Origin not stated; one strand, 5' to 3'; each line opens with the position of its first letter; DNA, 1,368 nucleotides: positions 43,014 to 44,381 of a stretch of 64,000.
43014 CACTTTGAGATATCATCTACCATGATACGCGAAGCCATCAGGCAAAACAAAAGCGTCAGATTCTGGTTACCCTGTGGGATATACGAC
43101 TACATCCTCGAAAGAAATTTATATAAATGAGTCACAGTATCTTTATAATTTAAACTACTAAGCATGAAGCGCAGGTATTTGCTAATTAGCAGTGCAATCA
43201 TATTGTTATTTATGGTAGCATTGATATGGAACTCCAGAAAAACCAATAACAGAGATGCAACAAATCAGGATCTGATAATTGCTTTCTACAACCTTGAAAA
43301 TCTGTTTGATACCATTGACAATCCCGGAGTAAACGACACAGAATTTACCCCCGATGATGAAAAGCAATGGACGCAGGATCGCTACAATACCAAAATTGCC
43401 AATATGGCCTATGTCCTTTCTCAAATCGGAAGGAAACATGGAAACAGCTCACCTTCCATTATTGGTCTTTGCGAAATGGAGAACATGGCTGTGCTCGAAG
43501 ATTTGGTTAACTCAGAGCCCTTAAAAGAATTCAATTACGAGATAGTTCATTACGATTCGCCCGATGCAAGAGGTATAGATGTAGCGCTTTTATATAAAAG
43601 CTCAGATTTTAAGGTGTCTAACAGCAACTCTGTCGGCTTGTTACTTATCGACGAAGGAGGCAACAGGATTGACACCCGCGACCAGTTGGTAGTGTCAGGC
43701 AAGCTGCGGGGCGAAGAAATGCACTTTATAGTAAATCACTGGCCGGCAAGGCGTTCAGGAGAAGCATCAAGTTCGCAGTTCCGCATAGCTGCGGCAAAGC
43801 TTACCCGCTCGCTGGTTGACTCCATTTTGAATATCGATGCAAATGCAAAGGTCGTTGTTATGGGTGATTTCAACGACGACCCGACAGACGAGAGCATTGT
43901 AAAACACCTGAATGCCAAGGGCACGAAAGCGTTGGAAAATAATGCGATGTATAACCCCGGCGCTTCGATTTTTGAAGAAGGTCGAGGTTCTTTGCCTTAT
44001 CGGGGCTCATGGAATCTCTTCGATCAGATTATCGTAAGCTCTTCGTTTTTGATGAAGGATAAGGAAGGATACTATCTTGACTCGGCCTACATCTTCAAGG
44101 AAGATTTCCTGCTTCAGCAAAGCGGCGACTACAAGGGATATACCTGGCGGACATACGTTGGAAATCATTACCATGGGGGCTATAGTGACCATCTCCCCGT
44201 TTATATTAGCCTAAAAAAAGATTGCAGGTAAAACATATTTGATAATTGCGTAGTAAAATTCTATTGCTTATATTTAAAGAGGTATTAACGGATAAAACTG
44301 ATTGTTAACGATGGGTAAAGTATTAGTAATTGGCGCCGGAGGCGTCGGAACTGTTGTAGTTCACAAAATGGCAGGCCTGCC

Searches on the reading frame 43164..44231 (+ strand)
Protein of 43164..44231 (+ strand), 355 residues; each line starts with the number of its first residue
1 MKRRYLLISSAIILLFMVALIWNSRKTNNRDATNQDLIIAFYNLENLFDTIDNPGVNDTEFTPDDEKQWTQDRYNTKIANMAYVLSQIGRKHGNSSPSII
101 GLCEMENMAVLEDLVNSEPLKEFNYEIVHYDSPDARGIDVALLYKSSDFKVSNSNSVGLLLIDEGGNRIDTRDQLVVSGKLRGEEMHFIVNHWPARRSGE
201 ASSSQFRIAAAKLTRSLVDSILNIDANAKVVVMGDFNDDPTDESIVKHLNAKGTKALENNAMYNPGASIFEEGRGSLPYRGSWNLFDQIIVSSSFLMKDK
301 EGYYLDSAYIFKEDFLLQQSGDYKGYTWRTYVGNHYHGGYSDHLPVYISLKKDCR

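Call 87: search_protein_families(library=pfam, proteins=[window:43164-44231:+], max_evalue=0.001)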
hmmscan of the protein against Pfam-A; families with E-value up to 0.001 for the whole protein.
window:43164-44231:+ (355 aa): 2 families
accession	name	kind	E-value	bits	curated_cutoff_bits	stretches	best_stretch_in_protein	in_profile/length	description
PF19580.5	Exo_endo_phos_3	-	1.1e-124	416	27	1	39-352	2-311/311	Endonuclease/Exonuclease/phosphatase family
PF03372.29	Exo_endo_phos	-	0.00034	20.9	24.5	1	90-291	28-202/225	Endonuclease/Exonuclease/phosphatase family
